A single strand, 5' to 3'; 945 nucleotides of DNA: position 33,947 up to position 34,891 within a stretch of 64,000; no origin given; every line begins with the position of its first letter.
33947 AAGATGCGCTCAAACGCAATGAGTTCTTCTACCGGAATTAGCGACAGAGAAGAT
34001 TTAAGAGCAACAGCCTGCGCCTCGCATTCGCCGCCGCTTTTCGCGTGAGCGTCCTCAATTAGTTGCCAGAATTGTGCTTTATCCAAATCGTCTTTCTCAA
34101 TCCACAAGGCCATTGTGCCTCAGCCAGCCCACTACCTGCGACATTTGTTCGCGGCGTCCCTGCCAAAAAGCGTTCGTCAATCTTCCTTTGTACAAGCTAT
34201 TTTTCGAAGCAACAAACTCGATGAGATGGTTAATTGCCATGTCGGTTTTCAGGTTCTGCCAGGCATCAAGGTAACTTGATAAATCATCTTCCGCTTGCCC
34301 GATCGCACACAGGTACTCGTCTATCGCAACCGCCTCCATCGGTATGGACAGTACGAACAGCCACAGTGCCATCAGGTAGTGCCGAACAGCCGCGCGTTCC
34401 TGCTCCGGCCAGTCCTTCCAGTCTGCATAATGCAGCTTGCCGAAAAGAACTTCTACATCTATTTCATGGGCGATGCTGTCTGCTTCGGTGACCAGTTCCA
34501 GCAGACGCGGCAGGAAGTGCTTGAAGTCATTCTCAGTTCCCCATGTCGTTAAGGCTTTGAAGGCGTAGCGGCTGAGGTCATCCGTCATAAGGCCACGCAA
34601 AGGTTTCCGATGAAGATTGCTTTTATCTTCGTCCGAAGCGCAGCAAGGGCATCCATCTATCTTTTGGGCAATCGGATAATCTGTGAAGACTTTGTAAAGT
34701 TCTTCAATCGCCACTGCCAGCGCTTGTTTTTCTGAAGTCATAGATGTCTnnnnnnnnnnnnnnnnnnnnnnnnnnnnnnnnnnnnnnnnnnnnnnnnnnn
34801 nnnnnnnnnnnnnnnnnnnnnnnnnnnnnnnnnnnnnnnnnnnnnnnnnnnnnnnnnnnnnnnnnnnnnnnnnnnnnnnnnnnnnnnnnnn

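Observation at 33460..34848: Two-gene cassette inserted exactly at the DUF58 stop codon, followed by a decayed duplicate of the DUF58 3' end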

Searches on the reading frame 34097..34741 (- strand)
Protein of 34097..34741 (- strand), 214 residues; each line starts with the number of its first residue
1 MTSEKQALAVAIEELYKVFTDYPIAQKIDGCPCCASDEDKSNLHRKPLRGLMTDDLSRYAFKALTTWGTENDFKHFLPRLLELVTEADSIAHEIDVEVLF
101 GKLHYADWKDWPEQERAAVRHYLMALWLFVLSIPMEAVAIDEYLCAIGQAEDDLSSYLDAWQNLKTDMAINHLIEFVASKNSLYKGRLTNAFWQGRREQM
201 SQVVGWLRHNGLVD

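Call 8: search_protein_families(library=pfam, proteins=[window:34097-34741:-], max_evalue=0.01)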
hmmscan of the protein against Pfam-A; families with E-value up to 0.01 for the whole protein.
window:34097-34741:- (214 aa): 0 families

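Call 49: search_protein_families(library=ncbifam, proteins=[window:34097-34741:-], max_evalue=0.01)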
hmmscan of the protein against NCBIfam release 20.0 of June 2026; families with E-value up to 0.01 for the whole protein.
window:34097-34741:- (214 aa): 0 families

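Call 51: find_homologous_proteins(query=window:34097-34741:-, max_evalue=0.00001)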
Query window:34097-34741:- (214 aa): 60 proteins with E <= 0.00001 among 190 candidates.
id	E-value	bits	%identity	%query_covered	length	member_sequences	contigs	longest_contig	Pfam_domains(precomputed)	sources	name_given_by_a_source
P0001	7.0e-143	492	100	100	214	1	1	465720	-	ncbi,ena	-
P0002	3.3e-118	411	84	99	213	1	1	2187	-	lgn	-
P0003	4.8e-109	381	80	100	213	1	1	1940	-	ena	-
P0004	2.0e-105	369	75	100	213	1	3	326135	-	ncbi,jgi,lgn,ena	-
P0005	2.9e-103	362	74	99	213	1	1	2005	-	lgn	-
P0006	2.3e-101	356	72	100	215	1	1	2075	-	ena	-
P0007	5.5e-98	345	71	99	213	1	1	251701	-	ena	-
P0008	1.9e-97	343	69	99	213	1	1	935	-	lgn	-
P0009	2.6e-96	340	67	99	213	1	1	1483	-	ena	-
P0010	6.4e-96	338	69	99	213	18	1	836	-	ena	-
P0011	2.1e-94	333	67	100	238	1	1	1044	-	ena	-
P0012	9.8e-94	331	68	99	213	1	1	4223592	-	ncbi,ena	-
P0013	2.5e-83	297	61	99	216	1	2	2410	-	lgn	-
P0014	2.4e-81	291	62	95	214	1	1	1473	-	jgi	jgi:hypothetical protein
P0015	4.6e-78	280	78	75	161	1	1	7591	-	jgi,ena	-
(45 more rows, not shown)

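Call 52: find_encoding_contigs(protein=P0004, flank=6000, max_places=3)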
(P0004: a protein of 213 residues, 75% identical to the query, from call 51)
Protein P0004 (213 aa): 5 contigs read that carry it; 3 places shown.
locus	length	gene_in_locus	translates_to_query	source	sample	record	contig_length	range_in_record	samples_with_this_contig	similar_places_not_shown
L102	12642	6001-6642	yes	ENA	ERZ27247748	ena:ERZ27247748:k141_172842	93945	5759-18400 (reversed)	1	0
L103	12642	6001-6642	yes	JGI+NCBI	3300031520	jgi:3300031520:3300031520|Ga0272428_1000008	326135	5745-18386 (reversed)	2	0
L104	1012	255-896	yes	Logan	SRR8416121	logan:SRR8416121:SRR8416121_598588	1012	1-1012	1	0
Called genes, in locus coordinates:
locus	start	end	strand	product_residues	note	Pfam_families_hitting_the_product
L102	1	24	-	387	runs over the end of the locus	PF01408:GFO_IDH_MocA, PF02894:GFO_IDH_MocA_C, PF22725:GFO_IDH_MocA_C3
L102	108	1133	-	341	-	PF13616:Rotamase_3, PF00639:Rotamase, PF13145:Rotamase_2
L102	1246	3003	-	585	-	PF22746:SHOCT-like_DUF2089-C (weak), PF13349:DUF4097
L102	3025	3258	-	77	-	-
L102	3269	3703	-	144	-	PF22747:Zn_ribbon_DUF2089, PF09862:DUF2089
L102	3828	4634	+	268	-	PF00583:Acetyltransf_1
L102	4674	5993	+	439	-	PF01882:DUF58, PF13519:VWA_2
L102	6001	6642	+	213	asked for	-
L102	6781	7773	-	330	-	PF28475:DUF8413, PF01944:SpoIIM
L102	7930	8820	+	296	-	PF06271:RDD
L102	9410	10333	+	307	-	PF04321:RmlD_sub_bind, PF01370:Epimerase, PF07993:NAD_binding_4 (faint), PF16363:GDP_Man_Dehyd, PF02719:Polysacc_synt_2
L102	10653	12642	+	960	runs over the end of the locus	PF00133:tRNA-synt_1, PF09334:tRNA-synt_1g, PF08264:Anticodon_1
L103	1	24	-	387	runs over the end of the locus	PF01408:GFO_IDH_MocA, PF02894:GFO_IDH_MocA_C, PF22725:GFO_IDH_MocA_C3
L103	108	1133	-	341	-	PF13616:Rotamase_3, PF00639:Rotamase, PF13145:Rotamase_2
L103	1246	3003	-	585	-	PF22746:SHOCT-like_DUF2089-C (weak), PF13349:DUF4097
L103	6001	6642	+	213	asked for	-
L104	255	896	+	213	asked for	-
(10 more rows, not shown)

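Call 53: find_encoding_contigs(protein=P0002, flank=3000, max_places=2)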
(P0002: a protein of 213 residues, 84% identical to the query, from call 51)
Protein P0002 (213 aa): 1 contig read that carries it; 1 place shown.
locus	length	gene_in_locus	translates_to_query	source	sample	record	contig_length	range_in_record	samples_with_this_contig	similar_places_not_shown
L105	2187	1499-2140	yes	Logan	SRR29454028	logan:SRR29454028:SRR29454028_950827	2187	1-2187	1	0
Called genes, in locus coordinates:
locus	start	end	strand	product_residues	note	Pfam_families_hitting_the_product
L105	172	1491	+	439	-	PF01882:DUF58, PF13519:VWA_2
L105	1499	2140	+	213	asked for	-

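Call 54: find_encoding_contigs(protein=P0003, flank=3000, max_places=2)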
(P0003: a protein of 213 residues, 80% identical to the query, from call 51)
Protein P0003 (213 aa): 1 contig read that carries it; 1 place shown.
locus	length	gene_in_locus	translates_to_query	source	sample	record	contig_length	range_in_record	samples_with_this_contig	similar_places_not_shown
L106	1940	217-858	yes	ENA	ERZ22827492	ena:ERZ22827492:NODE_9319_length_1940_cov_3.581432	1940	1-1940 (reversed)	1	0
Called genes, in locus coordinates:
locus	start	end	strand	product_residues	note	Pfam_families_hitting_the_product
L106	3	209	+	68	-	?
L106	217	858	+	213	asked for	-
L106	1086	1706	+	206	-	PF13590:DUF4136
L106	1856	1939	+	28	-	?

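Call 68: predict_structure(alignment_id=A1)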
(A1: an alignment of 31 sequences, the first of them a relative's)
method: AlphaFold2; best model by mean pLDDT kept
length: 214 residues; sequences in the alignment: 31
mean_pLDDT: 92.3   pTM: 0.90
mean pLDDT of the five models: 92.3, 89.9, 88.9, 88.7, 88.6
residues with pLDDT >= 90: 165; 70-90: 43; 50-70: 6; < 50: 0
segments of 3 or more residues with pLDDT < 50: none
pLDDT, mean of each block of 10 residues (from residue 1): 93 98 89 89 94 93 95 97 80 83 96 98 98 92 95 98 95 92 82 89 95 84
secondary structure, 60 per line:
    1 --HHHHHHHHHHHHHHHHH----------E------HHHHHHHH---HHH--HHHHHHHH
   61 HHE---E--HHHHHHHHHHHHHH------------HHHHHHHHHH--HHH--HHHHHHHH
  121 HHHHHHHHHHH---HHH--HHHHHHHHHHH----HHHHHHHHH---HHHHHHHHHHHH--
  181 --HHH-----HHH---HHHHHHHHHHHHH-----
elements in order: H3-19 H37-44 H53-62 H70-83 H96-105 H113-131 H140-150 H155-163 H167-178 H197-209

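Call 70: fold_search(model_id=the predicted structure, library=pdb)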
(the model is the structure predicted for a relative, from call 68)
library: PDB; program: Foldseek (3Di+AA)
matches with E <= 10: 252; with E <= 0.001: 0
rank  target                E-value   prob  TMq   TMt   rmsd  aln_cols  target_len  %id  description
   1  8khw                  1.1e+00  0.07  0.14  0.07  15.3       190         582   14  The crystal structure of glycosaminoglycan lyase GAGase VII (released 2024-09-04)
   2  5iz9_A                1.2e+00  0.15  0.32  0.24  14.8       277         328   11  Protein-protein interaction (released 2017-07-05)
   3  6mq7_A                1.4e+00  0.10  0.23  0.21  14.7       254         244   13  Crystal structure of CLASP1 TOG2 domain at 1.78A resolution (released 2019-07-17)
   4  7z0g_C                1.4e+00  0.12  0.27  0.26  14.2       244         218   10  CPAP:TUBULIN:IE5 ALPHAREP COMPLEX P1 SPACE GROUP (released 2022-04-13)
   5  3nmz_A                1.6e+00  0.23  0.37  0.24   9.2       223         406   11  Crystal structure of APC complexed with Asef (released 2011-07-06)
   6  3gs3                  1.6e+00  0.08  0.20  0.18  14.4       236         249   10  Structure of the N-terminal HEAT Domain of Symplekin from D. melanogaster (released 2009-07-14)
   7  3sla_B                1.7e+00  0.18  0.31  0.38   9.8       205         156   14  X-ray structure of first four repeats of human beta-catenin (released 2012-02-29)
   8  8fiq_A                1.7e+00  0.14  0.28  0.32  12.1       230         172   11  Multi-state design of two-state switchable hinge proteins (released 2023-08-16)
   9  3vt8_A                1.7e+00  0.04  0.15  0.14  15.6       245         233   13  Crystal structures of rat VDR-LBD with W282R mutation (released 2013-05-22)
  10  3qhe_A                1.8e+00  0.11  0.26  0.20  15.1       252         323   13  Crystal structure of the complex between the armadillo repeat domain of adenomatous polyposis coli and the tyrosine-ri (released 2011-11-02)
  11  9cc4_A                1.8e+00  0.08  0.20  0.20  14.3       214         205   14  Crystal structure of Z4 c3ii (released 2025-06-25)
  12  7ued_M                1.8e+00  0.07  0.14  0.11  10.0       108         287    9  Crystal structure of full length mesothelin bound with MORAb-009 Fab (released 2023-02-01)
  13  4cek                  1.9e+00  0.28  0.40  0.37   7.8       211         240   11  Crystal structure of the second MIF4G domain of human nonsense mediated decay factor UPF2 (released 2013-12-11)
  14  3dad_A                1.9e+00  0.18  0.33  0.25   9.3       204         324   12  Crystal structure of the N-terminal regulatory domains of the formin FHOD1 (released 2008-09-16)
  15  7z0g_T                1.9e+00  0.08  0.25  0.25  13.8       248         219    8  CPAP:TUBULIN:IE5 ALPHAREP COMPLEX P1 SPACE GROUP (released 2022-04-13)
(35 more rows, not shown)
